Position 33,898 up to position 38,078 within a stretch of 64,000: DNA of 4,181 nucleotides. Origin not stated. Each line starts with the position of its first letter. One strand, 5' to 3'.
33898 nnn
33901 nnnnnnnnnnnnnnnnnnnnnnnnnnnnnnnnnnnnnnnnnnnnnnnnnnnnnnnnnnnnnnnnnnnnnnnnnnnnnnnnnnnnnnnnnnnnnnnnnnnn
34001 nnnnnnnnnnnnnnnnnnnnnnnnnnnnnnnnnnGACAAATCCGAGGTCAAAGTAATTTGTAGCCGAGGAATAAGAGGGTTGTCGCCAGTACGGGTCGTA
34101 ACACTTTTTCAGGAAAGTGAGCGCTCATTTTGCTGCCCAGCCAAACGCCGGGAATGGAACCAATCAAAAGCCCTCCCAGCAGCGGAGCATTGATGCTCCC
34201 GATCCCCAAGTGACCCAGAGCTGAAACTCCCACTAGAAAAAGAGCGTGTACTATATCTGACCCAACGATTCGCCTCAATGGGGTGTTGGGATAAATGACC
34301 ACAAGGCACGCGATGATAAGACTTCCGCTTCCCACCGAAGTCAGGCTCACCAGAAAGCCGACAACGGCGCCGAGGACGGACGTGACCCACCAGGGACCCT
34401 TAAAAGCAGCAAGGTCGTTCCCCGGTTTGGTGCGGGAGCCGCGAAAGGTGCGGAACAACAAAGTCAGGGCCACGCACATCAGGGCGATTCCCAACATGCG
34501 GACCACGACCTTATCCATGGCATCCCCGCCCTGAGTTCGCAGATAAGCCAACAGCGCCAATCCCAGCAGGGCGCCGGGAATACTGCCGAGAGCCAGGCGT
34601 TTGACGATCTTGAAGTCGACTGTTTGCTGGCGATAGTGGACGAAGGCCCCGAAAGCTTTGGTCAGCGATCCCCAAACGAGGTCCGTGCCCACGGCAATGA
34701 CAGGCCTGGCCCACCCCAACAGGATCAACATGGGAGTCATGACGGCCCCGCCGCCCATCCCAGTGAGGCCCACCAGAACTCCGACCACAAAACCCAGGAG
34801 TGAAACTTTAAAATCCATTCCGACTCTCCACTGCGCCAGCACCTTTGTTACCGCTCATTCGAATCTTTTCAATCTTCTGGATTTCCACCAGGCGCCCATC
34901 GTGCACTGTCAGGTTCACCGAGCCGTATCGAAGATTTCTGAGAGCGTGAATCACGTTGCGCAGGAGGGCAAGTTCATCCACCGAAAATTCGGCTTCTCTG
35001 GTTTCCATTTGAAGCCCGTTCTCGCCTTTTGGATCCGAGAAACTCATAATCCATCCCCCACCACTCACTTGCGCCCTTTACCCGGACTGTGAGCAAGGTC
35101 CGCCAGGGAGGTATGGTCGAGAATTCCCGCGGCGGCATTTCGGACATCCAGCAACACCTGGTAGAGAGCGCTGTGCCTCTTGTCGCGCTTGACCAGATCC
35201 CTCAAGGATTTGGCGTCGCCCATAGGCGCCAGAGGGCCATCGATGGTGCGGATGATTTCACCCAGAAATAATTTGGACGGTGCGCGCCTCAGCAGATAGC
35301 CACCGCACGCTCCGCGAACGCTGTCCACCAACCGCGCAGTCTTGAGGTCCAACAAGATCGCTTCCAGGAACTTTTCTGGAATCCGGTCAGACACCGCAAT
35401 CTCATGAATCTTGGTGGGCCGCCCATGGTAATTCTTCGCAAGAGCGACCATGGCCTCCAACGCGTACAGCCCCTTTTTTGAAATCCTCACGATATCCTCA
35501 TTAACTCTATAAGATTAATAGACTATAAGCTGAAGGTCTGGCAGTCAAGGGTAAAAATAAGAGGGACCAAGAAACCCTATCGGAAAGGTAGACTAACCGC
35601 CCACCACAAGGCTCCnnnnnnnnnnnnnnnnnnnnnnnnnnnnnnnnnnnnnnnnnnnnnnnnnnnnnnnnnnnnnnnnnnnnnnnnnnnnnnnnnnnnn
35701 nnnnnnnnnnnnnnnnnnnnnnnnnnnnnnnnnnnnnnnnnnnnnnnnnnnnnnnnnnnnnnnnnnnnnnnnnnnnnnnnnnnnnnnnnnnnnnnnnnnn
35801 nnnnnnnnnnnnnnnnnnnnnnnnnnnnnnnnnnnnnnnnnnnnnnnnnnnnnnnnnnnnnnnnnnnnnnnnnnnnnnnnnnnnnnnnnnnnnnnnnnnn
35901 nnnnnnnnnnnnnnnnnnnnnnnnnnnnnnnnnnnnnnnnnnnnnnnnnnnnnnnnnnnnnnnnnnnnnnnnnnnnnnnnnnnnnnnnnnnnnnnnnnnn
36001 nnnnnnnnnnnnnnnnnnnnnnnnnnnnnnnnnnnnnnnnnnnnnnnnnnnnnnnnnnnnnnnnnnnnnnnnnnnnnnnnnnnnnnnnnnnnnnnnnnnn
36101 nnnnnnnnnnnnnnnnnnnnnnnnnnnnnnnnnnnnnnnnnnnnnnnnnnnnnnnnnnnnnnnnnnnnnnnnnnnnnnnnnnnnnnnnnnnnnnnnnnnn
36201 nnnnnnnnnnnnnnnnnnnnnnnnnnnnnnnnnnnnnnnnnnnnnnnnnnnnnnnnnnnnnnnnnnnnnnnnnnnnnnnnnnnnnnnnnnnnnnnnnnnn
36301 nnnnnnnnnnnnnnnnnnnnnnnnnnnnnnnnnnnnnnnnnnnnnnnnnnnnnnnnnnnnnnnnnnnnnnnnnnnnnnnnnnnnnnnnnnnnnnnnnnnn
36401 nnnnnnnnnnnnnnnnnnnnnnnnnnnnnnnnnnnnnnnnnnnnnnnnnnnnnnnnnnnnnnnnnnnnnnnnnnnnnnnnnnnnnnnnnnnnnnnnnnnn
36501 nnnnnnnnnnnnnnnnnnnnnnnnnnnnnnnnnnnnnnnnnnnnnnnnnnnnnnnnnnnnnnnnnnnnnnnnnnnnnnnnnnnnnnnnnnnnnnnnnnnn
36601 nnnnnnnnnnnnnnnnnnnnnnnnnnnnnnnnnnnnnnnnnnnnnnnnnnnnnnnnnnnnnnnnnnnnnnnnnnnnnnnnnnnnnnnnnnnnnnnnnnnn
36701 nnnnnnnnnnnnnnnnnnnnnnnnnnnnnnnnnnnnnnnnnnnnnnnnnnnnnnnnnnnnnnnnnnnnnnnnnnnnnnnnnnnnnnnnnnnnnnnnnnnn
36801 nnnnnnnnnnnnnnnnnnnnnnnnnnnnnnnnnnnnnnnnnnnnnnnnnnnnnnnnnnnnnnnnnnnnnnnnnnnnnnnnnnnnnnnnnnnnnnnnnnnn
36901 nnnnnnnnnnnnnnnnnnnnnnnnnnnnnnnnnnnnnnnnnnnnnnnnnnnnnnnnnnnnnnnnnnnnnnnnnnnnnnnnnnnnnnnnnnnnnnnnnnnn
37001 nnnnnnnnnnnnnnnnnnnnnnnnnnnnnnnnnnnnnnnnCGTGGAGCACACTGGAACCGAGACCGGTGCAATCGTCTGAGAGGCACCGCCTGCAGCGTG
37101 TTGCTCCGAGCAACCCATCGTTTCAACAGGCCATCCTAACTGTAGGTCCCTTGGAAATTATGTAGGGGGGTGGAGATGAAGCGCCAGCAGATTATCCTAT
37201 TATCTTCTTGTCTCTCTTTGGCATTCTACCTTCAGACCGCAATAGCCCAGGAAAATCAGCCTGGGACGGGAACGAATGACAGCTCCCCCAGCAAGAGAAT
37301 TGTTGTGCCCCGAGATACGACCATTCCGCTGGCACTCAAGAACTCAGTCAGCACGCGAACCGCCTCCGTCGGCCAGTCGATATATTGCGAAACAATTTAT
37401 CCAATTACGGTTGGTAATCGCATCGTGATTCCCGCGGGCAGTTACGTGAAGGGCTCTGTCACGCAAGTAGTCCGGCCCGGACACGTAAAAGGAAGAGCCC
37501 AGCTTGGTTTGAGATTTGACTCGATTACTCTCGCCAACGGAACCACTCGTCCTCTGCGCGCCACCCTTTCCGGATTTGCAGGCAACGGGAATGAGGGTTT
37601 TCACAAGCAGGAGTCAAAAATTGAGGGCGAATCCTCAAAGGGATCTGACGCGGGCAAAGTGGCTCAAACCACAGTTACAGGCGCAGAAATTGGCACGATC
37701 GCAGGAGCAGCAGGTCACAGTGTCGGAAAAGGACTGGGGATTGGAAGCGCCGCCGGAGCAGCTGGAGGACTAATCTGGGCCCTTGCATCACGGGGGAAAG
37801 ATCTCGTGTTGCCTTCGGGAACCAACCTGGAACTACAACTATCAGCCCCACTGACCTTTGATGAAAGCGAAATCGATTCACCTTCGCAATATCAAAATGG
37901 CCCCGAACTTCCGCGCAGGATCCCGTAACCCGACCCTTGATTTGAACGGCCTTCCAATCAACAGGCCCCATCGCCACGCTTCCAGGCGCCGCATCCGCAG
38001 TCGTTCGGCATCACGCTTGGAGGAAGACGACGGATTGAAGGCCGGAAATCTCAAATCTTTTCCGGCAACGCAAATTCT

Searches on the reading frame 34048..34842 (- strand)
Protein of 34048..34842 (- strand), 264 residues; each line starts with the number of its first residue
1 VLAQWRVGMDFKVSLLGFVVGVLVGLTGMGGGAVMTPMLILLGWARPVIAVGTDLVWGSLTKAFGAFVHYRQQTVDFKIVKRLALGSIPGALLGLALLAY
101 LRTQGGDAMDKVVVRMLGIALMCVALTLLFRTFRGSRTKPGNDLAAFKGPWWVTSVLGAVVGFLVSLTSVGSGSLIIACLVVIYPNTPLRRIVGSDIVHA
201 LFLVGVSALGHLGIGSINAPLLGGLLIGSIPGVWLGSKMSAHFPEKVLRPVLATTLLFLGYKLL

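Call 75: search_protein_families(library=pfam, proteins=[window:34048-34842:-])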
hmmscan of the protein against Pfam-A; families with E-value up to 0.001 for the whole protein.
window:34048-34842:- (264 aa): 1 family
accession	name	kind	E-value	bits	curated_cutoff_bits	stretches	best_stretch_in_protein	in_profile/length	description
PF01925.25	TauE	-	1.2e-46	159.7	32.6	1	15-263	3-237/237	Sulfite exporter TauE/SafE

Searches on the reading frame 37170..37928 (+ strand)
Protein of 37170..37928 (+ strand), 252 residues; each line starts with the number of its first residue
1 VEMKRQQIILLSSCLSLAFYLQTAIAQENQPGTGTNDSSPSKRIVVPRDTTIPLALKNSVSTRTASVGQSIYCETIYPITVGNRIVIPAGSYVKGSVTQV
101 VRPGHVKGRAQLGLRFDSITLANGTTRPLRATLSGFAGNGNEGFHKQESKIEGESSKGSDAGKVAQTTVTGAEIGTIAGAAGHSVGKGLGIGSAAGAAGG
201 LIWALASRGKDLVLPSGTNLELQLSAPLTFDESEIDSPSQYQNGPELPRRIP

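Call 75: search_protein_families(library=pfam, proteins=[window:37170-37928:+])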
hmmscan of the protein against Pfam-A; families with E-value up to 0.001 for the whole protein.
window:37170-37928:+ (252 aa): 1 family
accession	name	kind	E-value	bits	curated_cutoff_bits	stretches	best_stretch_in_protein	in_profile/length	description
PF03743.19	TrbI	-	0.00028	21.2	35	1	45-147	1-102/188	Bacterial conjugation TrbI-like protein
